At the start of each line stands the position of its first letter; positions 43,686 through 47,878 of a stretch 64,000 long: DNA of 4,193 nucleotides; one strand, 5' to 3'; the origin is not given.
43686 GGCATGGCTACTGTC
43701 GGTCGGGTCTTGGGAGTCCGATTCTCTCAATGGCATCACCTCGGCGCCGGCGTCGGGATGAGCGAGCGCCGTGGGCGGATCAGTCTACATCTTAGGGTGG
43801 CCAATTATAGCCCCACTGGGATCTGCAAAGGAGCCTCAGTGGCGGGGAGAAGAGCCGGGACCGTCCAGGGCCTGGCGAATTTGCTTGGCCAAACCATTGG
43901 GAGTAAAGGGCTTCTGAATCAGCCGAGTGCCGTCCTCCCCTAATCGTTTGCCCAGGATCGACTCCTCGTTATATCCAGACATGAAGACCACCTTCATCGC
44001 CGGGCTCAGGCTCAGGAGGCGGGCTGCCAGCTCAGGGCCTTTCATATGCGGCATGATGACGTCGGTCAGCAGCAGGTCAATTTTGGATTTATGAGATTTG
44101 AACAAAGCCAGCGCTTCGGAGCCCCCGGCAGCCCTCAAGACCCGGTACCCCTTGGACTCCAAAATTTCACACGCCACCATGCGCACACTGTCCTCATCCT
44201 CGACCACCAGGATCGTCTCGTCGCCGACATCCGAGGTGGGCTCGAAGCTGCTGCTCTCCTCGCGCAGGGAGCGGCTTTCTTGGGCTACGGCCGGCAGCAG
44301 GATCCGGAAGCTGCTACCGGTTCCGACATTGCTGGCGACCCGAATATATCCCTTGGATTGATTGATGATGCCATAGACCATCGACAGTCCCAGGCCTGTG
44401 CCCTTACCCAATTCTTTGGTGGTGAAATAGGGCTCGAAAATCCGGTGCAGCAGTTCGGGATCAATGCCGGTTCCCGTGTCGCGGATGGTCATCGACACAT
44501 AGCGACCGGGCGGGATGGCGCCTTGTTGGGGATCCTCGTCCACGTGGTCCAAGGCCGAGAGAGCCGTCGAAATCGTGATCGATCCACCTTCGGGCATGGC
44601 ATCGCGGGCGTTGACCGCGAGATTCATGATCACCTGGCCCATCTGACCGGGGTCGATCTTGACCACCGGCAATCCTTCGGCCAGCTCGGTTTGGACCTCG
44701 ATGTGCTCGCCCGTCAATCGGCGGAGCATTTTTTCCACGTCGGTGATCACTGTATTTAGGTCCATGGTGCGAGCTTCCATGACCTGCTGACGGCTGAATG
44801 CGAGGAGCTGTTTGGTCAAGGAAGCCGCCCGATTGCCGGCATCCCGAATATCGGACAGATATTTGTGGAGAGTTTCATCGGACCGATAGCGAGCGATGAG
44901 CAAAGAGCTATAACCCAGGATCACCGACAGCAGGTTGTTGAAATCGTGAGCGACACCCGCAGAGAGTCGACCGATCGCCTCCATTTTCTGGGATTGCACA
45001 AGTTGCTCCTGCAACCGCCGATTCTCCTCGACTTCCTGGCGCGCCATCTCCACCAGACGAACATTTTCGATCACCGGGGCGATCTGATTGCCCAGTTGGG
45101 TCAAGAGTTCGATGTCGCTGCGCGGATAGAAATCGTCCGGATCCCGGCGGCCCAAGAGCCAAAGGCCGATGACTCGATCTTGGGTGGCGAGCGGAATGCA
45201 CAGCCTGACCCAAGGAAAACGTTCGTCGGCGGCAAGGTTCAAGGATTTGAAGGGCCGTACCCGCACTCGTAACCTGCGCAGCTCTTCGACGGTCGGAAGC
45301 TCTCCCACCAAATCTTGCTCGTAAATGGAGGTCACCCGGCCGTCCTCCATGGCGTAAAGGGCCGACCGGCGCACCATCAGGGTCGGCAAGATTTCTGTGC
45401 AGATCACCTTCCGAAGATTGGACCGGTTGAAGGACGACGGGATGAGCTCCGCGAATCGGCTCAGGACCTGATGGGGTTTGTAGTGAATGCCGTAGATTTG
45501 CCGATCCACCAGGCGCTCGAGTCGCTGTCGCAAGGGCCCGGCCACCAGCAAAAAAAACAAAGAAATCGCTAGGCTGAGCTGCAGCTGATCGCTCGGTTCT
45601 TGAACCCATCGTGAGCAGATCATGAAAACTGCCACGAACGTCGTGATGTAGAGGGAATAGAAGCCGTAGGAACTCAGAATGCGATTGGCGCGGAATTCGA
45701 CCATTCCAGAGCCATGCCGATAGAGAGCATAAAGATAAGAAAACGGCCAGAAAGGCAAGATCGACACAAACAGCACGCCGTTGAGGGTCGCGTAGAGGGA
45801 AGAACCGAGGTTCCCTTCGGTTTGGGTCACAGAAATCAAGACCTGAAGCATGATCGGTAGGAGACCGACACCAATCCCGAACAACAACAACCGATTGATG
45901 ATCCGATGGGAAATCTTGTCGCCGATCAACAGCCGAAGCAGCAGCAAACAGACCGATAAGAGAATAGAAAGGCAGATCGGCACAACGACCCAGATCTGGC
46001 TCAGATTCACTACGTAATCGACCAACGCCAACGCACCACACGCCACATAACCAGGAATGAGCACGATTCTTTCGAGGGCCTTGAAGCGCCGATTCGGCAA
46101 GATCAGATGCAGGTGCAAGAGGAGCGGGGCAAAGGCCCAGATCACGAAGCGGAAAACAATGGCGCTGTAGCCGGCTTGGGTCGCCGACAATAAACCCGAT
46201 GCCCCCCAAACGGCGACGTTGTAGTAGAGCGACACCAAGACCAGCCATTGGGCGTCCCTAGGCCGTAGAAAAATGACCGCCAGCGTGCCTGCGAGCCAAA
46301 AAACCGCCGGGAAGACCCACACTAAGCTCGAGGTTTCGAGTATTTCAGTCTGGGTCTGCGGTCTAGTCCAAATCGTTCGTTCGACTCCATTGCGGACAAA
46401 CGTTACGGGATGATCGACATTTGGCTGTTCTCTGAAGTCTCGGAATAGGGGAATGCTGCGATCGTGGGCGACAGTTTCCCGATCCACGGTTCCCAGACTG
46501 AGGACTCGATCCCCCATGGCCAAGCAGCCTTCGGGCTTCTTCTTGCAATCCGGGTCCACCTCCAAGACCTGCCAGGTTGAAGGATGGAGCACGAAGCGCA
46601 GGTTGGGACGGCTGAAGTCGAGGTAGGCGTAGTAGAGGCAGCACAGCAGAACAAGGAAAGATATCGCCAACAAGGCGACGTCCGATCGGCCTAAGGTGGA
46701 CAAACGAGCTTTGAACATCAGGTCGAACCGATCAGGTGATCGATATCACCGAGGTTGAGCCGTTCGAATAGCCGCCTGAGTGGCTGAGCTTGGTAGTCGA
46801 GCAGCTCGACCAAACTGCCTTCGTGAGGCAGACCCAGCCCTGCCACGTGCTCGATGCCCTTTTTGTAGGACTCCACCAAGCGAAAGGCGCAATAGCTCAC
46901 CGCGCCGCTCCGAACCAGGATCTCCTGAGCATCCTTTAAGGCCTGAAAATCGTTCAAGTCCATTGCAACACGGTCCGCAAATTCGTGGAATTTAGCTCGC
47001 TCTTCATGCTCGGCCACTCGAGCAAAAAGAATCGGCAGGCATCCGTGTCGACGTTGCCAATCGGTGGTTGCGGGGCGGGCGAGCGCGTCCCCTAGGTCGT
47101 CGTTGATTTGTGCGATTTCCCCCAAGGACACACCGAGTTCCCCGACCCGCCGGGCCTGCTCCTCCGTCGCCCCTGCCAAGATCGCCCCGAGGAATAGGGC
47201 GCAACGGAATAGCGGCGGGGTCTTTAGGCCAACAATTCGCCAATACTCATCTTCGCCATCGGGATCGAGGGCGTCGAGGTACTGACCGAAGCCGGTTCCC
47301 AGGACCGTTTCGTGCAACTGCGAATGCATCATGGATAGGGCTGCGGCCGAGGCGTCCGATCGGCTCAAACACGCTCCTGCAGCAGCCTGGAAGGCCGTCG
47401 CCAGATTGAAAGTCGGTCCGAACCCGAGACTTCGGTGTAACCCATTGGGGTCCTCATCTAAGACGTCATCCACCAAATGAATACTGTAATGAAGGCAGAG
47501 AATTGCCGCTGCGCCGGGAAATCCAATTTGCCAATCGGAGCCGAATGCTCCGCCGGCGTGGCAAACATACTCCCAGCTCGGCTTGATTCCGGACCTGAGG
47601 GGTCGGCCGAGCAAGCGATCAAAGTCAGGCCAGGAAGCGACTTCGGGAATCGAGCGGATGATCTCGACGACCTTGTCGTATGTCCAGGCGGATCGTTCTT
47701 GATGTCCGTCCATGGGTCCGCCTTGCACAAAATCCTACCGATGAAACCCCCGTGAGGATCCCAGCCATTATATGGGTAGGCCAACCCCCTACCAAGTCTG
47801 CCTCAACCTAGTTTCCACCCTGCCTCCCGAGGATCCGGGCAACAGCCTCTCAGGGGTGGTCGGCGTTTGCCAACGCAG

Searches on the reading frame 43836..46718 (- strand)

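Call 60: search_protein_families(library=pfam, proteins=[window:43836-46718:-], max_evalue=0.00001)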
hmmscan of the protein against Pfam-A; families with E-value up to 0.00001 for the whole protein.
window:43836-46718:- (960 aa): 4 families
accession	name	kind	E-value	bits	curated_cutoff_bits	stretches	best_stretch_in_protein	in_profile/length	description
PF00072.30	Response_reg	-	1e-20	74.4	30.2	1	836-947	1-110/111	Response regulator receiver domain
PF02518.31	HATPase_c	-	1.4e-19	71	26.4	1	689-810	2-109/111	Histidine kinase-, DNA gyrase B-, and HSP90-like ATPase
PF00512.31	HisKA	-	2.1e-11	44.1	26.9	1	583-644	3-63/66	His Kinase A (phospho-acceptor) domain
PF13492.12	GAF_3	-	4.1e-06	27.7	27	1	505-552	83-129/129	GAF domain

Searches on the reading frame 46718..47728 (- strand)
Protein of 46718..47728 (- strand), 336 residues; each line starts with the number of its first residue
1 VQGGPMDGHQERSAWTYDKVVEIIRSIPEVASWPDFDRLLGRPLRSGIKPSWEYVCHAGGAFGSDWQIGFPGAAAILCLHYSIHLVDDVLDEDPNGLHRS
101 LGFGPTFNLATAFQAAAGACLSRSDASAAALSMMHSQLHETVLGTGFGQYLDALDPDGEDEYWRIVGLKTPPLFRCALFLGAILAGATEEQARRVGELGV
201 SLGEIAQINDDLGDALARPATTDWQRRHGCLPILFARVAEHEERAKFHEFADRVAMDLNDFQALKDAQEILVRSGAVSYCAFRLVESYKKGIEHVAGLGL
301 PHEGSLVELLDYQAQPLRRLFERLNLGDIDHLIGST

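Call 60: search_protein_families(library=pfam, proteins=[window:46718-47728:-], max_evalue=0.00001)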
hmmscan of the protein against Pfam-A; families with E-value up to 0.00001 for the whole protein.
window:46718-47728:- (336 aa): 1 family
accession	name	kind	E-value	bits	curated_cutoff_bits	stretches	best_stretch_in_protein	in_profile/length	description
PF00348.22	polyprenyl_synt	-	9.8e-17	61.4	27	1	73-253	45-236/251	Polyprenyl synthetase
